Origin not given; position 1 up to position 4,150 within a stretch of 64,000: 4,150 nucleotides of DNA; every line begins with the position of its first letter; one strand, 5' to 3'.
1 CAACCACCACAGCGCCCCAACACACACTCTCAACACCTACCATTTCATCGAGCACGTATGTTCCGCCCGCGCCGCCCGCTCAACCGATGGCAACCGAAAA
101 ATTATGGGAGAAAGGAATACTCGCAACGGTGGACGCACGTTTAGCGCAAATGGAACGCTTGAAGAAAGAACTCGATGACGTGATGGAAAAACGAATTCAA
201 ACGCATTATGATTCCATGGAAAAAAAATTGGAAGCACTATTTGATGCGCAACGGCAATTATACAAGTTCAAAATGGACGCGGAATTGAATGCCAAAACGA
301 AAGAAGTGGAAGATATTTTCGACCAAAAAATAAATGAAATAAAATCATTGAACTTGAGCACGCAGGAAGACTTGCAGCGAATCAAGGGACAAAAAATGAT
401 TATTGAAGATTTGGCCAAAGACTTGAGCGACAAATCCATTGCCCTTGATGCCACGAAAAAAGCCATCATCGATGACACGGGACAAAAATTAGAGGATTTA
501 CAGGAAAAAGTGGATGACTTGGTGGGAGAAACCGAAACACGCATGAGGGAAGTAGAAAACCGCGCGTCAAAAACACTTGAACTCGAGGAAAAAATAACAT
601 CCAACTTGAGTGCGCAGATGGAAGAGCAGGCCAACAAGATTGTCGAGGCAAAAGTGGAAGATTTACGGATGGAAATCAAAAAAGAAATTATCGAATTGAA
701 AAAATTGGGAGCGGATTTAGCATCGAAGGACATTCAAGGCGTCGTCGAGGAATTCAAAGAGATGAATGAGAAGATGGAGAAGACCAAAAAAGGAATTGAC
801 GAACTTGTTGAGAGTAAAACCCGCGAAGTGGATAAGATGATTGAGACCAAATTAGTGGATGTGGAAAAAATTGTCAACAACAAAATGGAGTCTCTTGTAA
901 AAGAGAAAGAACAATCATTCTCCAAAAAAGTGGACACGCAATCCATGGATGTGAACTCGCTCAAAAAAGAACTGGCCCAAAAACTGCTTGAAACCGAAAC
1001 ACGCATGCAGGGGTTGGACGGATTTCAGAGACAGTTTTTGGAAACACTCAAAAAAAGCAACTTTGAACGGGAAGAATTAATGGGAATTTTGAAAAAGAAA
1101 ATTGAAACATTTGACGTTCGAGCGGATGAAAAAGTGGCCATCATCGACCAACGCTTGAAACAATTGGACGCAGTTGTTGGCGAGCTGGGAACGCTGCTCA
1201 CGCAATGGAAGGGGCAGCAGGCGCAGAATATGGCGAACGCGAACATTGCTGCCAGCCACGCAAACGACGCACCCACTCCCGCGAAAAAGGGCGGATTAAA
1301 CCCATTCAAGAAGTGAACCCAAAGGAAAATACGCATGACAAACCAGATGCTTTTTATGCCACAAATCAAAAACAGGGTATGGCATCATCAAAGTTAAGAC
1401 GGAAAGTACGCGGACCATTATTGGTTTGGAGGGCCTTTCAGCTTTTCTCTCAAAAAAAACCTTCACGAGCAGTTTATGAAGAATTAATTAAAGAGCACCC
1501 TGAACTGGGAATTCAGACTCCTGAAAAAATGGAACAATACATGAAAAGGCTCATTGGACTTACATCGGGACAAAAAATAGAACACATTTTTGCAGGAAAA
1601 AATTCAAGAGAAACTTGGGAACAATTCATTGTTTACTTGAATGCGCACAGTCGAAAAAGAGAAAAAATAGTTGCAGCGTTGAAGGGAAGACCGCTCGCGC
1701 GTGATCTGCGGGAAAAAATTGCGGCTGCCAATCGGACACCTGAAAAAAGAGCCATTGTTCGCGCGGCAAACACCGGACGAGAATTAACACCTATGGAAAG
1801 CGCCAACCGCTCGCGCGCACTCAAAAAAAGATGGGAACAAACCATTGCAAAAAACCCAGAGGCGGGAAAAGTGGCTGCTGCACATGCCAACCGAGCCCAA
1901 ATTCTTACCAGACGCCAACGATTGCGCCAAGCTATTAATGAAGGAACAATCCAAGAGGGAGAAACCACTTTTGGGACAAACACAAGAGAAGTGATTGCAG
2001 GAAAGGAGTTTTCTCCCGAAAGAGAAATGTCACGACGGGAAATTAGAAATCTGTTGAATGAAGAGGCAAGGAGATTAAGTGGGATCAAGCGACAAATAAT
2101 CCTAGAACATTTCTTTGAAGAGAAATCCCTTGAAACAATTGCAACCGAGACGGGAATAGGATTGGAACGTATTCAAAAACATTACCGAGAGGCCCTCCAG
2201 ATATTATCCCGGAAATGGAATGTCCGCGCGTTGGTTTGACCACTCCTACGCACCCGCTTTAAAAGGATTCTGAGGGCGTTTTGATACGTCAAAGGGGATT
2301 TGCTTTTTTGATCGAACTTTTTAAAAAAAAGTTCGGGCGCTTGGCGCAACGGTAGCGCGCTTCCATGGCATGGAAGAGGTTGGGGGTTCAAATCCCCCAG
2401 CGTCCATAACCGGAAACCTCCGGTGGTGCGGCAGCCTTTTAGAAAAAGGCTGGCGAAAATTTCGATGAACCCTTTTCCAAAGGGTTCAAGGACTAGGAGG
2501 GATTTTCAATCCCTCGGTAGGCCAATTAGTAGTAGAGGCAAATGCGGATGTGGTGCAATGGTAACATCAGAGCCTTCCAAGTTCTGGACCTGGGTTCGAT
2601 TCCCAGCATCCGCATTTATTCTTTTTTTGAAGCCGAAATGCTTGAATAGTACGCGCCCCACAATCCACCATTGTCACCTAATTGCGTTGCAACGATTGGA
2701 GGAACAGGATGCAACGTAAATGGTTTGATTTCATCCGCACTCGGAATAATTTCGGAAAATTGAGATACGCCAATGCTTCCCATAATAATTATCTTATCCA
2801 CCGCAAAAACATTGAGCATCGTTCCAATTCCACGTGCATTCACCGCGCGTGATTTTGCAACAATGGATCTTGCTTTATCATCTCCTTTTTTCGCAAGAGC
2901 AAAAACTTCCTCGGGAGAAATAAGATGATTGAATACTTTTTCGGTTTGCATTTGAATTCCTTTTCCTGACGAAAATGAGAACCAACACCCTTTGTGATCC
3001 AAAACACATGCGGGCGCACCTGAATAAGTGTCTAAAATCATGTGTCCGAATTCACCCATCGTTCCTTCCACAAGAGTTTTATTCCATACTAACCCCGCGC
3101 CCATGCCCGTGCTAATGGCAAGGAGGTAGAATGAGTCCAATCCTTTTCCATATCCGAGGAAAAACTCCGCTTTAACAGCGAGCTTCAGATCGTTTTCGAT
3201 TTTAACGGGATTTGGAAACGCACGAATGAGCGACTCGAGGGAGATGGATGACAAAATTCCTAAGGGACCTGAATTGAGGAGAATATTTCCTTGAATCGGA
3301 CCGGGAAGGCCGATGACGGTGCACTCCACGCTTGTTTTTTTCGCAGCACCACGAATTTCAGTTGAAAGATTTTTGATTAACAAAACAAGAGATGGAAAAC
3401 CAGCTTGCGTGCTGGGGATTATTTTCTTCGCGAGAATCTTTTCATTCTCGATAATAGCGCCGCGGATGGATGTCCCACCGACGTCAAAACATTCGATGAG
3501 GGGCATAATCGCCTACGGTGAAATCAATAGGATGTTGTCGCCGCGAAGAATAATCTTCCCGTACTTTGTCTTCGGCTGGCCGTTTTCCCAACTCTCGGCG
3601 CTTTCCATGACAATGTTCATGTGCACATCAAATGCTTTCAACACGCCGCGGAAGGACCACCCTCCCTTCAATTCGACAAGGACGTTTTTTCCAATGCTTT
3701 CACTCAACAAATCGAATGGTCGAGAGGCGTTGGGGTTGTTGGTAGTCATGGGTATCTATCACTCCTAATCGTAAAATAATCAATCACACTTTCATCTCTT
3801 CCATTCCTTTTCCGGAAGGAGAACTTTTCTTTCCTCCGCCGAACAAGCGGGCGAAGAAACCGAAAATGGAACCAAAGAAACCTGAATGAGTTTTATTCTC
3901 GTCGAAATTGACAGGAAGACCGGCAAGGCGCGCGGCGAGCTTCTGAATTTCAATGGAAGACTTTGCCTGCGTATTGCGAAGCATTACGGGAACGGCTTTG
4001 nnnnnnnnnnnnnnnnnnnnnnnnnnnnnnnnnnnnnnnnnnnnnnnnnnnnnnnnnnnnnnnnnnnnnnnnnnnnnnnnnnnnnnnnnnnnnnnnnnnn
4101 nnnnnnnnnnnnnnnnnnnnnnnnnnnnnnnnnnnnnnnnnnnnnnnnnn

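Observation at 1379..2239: Archaeal protein with a C-terminal HTH resembling bacterial sigma-70 region 4, next to a 409-aa coiled-coil protein and two tRNAs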

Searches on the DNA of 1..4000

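Call 77: search_rna_families(source=window, start=1, end=4000, threshold=evalue, max_evalue=0.1)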
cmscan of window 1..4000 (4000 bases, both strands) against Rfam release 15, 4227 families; matches with E-value up to 0.1: 3.
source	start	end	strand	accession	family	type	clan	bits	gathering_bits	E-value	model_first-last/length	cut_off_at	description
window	2335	2406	+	RF00005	tRNA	Gene; tRNA;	CL00001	65.4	29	3.7e-13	1-71/71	no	tRNA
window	2544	2614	+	RF00005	tRNA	Gene; tRNA;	CL00001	60.3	29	9e-12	1-71/71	no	tRNA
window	2544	2613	+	RF01684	mascRNA-menRNA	Gene;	-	26.1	42.5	0.032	1-56/56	no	MALAT1-associated small cytoplasmic RNA/MEN beta RNA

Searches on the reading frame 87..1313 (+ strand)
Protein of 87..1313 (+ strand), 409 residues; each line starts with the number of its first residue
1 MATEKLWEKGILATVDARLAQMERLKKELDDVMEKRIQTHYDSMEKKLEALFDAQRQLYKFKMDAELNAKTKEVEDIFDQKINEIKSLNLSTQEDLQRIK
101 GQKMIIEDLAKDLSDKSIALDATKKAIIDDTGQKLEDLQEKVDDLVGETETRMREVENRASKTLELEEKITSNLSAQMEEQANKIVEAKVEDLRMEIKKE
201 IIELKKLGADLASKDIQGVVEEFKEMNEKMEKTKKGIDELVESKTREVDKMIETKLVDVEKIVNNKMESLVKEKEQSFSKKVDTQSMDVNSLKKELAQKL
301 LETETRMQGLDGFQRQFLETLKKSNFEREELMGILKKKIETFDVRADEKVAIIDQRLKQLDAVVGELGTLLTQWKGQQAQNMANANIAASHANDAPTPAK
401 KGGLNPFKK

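Call 4: search_protein_families(library=pfam, proteins=[window:87-1313:+], max_evalue=1)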
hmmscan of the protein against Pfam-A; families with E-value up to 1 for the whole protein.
window:87-1313:+ (409 aa): 3 families
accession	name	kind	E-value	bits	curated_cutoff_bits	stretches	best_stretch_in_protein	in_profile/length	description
PF25718.1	Mycobacteriophage_73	-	0.0088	16.9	27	1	27-84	10-67/85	Mycobacteriophage L5 gene 73 protein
PF17001.10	T3SS_basalb_I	-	0.15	13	32.4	1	16-71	23-79/94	Type III secretion basal body protein I, YscI, HrpB, PscI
PF12698.13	ABC2_membrane_3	-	0.54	9.7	31.6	1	169-289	41-153/347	ABC-2 family transporter protein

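Call 5: search_protein_families(library=ncbifam, proteins=[window:87-1313:+], max_evalue=1)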
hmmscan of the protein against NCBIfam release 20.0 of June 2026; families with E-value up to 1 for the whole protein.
window:87-1313:+ (409 aa): 4 families
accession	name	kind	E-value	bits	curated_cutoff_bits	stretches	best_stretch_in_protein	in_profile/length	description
TIGR02169.1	SMC_prok_A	equivalog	0.00044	18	729.4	2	198-383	716-897/1165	chromosome segregation protein SMC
TIGR02168.1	SMC_prok_B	equivalog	0.12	10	567.35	1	65-360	682-986/1181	chromosome segregation protein SMC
NF047516.1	LA_3659_fam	equivalog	0.25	10.9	36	0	23-187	32-211/221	LA_3659 family protein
NF047514.1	SpiroCoCo_N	equivalog_domain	0.25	10.9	75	0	23-187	32-211/221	SpiroCoCo family coiled-coil protein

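Call 10: list_cluster_members(proteins=[P0001, window:87-1313:+])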
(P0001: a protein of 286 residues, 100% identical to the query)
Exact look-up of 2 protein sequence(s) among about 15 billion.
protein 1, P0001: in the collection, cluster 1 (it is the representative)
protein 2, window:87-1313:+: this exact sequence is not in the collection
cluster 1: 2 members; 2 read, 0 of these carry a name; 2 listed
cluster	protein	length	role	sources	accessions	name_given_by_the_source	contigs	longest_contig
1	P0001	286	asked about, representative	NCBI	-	-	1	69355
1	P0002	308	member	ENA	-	-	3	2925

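Call 32: search_protein_families(library=phrogs, proteins=[window:87-1313:+], max_evalue=0.1)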
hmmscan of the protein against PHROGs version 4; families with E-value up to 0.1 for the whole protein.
window:87-1313:+ (409 aa): 0 families

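Call 78: search_protein_families(library=padloc, proteins=[window:87-1313:+], max_evalue=0.01)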
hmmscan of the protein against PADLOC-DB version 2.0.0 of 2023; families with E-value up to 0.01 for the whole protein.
window:87-1313:+ (409 aa): 2 families
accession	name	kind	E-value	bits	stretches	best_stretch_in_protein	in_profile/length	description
PDLC00581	JetC3|JetC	-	0.00017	17.5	1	21-341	863-1186/1473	DUF3584 domain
PDLC00648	ZorA3|ZorA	-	0.0037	14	0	14-186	334-500/692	MotA/ExbB/TolQ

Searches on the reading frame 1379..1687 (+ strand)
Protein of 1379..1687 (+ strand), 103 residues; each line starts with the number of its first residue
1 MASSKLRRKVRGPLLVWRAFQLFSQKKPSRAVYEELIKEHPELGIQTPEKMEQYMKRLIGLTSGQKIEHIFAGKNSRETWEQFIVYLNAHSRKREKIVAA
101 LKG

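Call 16: search_protein_families(library=pfam, proteins=[window:1379-1687:+], max_evalue=10)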
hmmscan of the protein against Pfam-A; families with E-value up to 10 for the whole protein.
seq(103 aa): 0 families

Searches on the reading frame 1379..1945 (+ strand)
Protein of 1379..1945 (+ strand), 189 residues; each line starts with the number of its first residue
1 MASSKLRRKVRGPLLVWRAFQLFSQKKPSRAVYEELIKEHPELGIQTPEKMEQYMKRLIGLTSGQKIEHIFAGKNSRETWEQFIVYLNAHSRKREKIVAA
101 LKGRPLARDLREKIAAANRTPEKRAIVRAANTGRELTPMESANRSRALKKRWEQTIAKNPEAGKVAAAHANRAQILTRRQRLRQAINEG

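Call 73: predict_structure(protein=window:1379-1945:+)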
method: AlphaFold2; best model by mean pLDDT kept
length: 189 residues; sequences in the alignment: 1
mean_pLDDT: 64.0   pTM: 0.41
mean pLDDT of the five models: 64.0, 57.9, 53.7, 48.3, 48.2
residues with pLDDT >= 90: 8; 70-90: 67; 50-70: 56; < 50: 58
segments of 3 or more residues with pLDDT < 50: 1-3, 5-7, 73-78, 88-119, 125-131
pLDDT, mean of each block of 10 residues (from residue 1): 43 73 77 88 87 77 62 50 49 46 42 47 47 56 68 74 70 79 84
secondary structure, 60 per line:
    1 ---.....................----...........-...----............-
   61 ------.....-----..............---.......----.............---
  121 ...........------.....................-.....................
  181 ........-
elements in order: H4-24 H29-39 H48-59 H67-71 H77-90 H94-100 H105-117 H121-131 H138-158 H160-188

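Call 76: fold_search(model_id=the predicted structure, library=pdb)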
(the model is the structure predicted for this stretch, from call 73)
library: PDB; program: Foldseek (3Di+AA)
matches with E <= 10: 47; with E <= 0.001: 0
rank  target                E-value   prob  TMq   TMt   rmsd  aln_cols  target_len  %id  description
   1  2py8_A                2.5e+00  0.06  0.16  0.21  13.8       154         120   16  RbcX (released 2007-10-09)
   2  2pek_B                2.9e+00  0.06  0.17  0.22  12.8       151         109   14  Crystal structure of RbcX point mutant Q29A (released 2007-07-10)
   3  9fqr_Dy               2.9e+00  0.03  0.14  0.10  27.8       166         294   17  96-nm repeat of axonemal doublet microtubules from bovine sperm (released 2025-03-26)
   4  2peq_A                3.0e+00  0.06  0.16  0.22  12.9       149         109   15  Crystal structure of RbcX, crystal form II (released 2007-07-10)
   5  2pem_B                3.0e+00  0.06  0.16  0.21  13.1       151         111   15  Crystal structure of RbcX in complex with substrate (released 2007-07-10)
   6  2pej_A                3.2e+00  0.05  0.16  0.22  12.8       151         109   16  Crystal structure of RbcX point mutant Y17A/Y20L (released 2007-07-10)
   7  2py8_D                3.4e+00  0.05  0.14  0.23  13.6       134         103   14  RbcX (released 2007-10-09)
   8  2pej_B                3.4e+00  0.05  0.15  0.23  13.8       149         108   14  Crystal structure of RbcX point mutant Y17A/Y20L (released 2007-07-10)
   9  2pek_D                3.6e+00  0.04  0.17  0.22  12.8       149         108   16  Crystal structure of RbcX point mutant Q29A (released 2007-07-10)
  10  4fcy_A                3.8e+00  0.09  0.24  0.11  24.1       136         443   13  Crystal structure of the bacteriophage Mu transpososome (released 2012-11-07)
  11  2py8_C                3.8e+00  0.04  0.15  0.20  13.9       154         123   15  RbcX (released 2007-10-09)
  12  7fik_E                3.8e+00  0.04  0.19  0.04  18.3       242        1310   14  The cryo-EM structure of the CR subunit from X. laevis NPC (released 2022-11-09)
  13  4fcy_B                4.0e+00  0.25  0.24  0.10   5.3        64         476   12  Crystal structure of the bacteriophage Mu transpososome (released 2012-11-07)
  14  2pem_F                4.0e+00  0.04  0.16  0.22  12.9       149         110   14  Crystal structure of RbcX in complex with substrate (released 2007-07-10)
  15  3rg6_E                4.0e+00  0.03  0.13  0.18  14.0       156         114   13  Crystal structure of a chaperone-bound assembly intermediate of form I Rubisco (released 2011-07-20)
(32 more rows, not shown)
